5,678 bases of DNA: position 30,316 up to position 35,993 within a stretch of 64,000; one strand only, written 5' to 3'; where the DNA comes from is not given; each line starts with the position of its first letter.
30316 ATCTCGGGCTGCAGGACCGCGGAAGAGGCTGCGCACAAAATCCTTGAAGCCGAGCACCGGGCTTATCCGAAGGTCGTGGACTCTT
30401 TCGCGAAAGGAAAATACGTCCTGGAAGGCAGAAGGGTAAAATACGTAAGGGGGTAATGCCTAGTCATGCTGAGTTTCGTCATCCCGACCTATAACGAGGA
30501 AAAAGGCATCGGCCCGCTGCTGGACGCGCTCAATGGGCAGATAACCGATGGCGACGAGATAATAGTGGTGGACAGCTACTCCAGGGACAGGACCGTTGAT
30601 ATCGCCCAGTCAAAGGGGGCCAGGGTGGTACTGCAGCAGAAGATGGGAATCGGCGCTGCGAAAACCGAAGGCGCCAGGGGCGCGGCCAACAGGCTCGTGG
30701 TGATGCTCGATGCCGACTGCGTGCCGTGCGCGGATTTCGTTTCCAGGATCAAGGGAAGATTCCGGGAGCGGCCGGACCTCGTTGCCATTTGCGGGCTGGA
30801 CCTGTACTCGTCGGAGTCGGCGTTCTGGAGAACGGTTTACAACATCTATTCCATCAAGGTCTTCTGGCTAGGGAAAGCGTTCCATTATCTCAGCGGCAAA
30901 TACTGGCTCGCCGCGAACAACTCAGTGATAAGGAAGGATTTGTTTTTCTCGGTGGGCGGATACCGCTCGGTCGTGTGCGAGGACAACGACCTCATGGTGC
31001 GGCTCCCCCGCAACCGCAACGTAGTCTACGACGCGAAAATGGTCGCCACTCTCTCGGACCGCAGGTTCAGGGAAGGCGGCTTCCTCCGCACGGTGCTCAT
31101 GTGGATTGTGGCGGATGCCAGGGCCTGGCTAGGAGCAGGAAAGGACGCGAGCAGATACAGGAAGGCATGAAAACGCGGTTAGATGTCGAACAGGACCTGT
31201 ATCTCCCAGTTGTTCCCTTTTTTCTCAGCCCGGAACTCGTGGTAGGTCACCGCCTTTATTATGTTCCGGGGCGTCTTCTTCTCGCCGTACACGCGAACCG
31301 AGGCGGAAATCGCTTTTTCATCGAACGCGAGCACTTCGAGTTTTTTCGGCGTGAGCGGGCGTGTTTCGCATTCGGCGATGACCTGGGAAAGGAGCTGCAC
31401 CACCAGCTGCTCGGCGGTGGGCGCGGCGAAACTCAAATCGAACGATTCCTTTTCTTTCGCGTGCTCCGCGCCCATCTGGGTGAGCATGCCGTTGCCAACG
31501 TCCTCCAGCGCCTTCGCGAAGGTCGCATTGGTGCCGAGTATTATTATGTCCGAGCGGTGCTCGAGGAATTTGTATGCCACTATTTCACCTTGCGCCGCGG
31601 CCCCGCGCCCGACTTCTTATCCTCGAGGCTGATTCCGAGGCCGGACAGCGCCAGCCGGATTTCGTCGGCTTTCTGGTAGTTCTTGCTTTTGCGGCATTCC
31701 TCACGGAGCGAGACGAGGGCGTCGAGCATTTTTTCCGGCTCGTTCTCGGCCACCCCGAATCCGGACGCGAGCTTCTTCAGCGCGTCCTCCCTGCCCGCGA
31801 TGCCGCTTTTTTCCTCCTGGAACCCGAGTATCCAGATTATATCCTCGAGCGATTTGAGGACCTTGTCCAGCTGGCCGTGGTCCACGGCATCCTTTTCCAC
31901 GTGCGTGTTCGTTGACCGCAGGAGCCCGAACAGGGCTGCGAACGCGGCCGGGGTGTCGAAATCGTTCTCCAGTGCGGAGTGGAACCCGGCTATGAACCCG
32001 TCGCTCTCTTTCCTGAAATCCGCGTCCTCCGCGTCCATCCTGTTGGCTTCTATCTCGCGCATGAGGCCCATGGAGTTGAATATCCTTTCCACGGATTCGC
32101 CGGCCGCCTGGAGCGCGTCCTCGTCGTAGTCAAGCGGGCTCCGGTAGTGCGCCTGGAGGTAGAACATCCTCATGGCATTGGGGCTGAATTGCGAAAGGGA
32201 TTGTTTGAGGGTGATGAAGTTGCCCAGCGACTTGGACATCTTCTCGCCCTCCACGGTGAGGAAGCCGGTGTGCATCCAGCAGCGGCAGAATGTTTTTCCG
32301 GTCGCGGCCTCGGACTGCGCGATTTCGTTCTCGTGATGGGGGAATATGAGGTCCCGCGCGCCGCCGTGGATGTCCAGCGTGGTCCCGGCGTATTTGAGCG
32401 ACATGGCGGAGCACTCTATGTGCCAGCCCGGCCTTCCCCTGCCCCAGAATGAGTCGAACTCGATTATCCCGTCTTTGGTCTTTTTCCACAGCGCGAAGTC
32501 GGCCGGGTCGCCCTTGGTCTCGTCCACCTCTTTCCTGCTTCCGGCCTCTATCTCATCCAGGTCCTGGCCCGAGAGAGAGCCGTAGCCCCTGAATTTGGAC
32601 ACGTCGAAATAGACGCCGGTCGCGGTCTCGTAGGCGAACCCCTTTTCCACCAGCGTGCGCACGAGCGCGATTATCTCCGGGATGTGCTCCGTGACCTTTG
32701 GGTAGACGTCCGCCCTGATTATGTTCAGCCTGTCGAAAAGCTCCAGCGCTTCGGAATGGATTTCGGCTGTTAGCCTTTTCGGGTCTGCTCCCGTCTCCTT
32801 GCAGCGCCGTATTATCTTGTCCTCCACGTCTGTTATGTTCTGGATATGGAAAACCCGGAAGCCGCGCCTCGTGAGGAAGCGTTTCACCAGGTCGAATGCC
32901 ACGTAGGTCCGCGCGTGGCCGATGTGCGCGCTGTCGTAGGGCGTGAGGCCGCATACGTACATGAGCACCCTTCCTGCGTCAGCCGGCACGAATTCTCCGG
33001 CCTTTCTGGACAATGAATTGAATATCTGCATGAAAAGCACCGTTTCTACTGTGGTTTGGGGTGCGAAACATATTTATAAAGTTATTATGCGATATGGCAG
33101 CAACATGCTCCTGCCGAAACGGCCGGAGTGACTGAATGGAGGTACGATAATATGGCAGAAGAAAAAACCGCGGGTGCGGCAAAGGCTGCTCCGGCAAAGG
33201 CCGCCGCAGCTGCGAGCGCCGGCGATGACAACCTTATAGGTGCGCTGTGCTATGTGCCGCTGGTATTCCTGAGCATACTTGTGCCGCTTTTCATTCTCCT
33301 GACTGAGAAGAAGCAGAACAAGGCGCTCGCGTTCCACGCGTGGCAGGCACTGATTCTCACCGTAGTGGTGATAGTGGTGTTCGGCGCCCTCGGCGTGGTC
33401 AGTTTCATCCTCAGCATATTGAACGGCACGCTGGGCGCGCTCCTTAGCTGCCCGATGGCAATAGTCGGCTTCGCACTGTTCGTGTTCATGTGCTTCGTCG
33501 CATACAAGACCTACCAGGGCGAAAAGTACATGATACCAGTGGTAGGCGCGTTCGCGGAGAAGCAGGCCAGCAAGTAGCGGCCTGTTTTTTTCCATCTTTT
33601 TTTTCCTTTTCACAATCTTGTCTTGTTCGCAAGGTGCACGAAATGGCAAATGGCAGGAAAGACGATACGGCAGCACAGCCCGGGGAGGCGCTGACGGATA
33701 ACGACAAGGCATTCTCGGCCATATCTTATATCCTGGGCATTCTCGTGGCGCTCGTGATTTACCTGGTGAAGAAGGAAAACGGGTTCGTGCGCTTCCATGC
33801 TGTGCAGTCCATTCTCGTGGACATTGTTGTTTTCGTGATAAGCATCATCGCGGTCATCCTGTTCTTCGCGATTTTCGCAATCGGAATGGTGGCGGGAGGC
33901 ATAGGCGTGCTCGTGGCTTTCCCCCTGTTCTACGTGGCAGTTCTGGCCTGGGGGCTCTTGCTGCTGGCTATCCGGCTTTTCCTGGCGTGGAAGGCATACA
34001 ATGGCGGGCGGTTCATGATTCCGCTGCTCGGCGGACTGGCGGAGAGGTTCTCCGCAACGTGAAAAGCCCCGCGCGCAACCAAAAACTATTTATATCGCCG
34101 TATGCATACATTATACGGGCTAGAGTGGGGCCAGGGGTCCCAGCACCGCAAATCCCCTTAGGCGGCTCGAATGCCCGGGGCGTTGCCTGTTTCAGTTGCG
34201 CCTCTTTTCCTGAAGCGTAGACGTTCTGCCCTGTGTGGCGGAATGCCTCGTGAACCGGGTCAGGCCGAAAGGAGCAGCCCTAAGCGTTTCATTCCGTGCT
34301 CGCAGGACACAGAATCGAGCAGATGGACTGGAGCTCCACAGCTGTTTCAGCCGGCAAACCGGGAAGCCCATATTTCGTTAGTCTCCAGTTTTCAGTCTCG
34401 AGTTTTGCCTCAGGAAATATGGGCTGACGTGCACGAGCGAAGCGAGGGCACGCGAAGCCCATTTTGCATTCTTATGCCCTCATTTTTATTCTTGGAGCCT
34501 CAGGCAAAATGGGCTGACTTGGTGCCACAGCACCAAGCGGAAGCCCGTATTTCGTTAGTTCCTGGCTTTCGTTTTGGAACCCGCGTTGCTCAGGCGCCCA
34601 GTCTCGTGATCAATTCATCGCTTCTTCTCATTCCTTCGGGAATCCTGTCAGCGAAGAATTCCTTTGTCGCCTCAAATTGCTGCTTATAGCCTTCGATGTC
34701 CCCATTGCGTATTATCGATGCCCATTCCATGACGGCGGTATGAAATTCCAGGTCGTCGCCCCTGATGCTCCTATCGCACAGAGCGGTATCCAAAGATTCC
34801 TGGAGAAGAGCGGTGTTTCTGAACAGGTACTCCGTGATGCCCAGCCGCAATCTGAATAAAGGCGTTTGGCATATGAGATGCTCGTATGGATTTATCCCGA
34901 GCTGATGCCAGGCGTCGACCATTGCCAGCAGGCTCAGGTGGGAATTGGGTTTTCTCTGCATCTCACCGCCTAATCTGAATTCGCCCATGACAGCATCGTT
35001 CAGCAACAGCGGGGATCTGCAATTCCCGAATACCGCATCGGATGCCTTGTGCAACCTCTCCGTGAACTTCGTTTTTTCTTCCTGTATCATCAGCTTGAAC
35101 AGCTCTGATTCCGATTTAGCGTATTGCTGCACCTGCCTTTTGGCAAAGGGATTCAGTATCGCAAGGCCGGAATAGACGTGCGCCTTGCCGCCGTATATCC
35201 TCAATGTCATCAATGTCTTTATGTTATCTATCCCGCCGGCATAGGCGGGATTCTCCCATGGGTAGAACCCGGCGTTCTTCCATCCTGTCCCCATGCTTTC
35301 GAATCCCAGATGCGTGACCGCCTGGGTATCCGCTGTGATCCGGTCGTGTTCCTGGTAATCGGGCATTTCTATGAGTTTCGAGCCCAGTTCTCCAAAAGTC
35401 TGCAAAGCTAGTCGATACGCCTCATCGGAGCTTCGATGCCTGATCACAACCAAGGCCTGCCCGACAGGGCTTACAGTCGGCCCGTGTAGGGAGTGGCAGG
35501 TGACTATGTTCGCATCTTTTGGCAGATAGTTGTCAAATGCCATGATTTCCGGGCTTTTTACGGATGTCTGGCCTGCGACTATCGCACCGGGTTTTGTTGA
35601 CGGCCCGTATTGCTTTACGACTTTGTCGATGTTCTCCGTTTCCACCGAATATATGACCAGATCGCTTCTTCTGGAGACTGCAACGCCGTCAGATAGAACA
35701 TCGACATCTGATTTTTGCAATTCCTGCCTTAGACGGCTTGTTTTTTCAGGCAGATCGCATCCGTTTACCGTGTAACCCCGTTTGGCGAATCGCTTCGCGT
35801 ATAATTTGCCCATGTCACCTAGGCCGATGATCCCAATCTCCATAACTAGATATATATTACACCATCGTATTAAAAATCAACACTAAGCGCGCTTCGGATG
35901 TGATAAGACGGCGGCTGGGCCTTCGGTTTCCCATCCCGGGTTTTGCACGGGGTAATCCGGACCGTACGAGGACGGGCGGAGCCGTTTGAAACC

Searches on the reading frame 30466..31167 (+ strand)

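Call 66: search_protein_families(library=pfam, proteins=[window:30466-31167:+], max_evalue=0.0001)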
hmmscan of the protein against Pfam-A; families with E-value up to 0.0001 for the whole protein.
window:30466-31167:+ (234 aa): 3 families
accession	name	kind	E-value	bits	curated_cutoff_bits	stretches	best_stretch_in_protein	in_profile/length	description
PF00535.33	Glycos_transf_2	-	1.2e-23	84.3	23.3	1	3-141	1-151/168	Glycosyl transferase family 2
PF10111.15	Glyco_tranf_2_2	-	5.9e-09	36.2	27.3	1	3-196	1-213/276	Glycosyltransferase like family 2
PF13641.12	Glyco_tranf_2_3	-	6.8e-07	30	27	1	2-183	3-197/230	Glycosyltransferase like family 2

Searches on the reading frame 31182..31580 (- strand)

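Call 66: search_protein_families(library=pfam, proteins=[window:31182-31580:-], max_evalue=0.0001)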
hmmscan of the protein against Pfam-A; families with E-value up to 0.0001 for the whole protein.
window:31182-31580:- (133 aa): 1 family
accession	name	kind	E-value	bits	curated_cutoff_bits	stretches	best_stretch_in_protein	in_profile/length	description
PF01951.21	Archease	-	1.1e-21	78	25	1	3-133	1-136/136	Archease protein family (MTH1598/TM1083)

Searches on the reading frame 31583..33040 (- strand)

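Call 66: search_protein_families(library=pfam, proteins=[window:31583-33040:-], max_evalue=0.0001)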
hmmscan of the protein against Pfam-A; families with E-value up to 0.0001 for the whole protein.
window:31583-33040:- (486 aa): 4 families
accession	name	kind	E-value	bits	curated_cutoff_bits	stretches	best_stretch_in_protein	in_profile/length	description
PF01406.26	tRNA-synt_1e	-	6.3e-118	394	27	1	17-313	2-299/301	tRNA synthetases class I (C) catalytic domain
PF09334.17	tRNA-synt_1g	-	3.6e-18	66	20.1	2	36-149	12-126/391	tRNA synthetases class I (M)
PF09190.17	DALR_2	-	4.7e-09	37.1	22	1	353-407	2-55/57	DALR domain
PF01921.24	tRNA-synt_1f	-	2.9e-06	26.9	27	0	261-314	276-329/360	tRNA synthetases class I (K)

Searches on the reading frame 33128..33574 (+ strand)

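Call 66: search_protein_families(library=pfam, proteins=[window:33128-33574:+], max_evalue=0.0001)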
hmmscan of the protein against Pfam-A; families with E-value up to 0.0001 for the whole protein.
window:33128-33574:+ (149 aa): 1 family
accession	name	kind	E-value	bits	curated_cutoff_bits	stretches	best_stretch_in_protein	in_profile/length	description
PF09685.15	DUF4870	-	1.2e-08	35.4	25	1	39-139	12-103/107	Domain of unknown function (DUF4870)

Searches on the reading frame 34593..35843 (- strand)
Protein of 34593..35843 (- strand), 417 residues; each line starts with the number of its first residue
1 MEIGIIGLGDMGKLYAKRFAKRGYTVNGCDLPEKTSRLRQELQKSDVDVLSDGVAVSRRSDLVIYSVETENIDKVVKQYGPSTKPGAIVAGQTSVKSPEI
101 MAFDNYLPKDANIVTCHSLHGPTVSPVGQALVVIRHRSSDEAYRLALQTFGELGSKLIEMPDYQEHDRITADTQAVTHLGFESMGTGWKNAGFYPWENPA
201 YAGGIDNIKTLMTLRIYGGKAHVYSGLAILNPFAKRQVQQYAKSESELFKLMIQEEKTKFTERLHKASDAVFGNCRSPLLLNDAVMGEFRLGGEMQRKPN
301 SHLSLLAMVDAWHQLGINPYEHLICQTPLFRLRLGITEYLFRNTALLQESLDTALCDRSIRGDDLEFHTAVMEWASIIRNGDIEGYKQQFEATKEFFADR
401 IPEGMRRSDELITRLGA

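Call 66: search_protein_families(library=pfam, proteins=[window:34593-35843:-], max_evalue=0.0001)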
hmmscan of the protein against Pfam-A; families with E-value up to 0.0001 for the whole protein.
window:34593-35843:- (417 aa): 5 families
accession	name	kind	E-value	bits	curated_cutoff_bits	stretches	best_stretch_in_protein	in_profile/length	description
PF03807.23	F420_oxidored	-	4e-08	34.2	21.6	1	3-89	2-88/94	NADP oxidoreductase coenzyme F420-dependent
PF03446.21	NAD_binding_2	-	5.4e-08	33.4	21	1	2-97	1-97/161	NAD binding domain of 6-phosphogluconate dehydrogenase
PF02153.23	PDH_N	-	1.5e-05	25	26.5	1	21-130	7-115/154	Prephenate dehydrogenase, nucleotide-binding domain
PF02737.24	3HCDH_N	-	1.6e-05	25.4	22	0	3-37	2-36/180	3-hydroxyacyl-CoA dehydrogenase, NAD binding domain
PF10727.15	Rossmann-like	-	2.2e-05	24.6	23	1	2-97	16-112/131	Rossmann-like domain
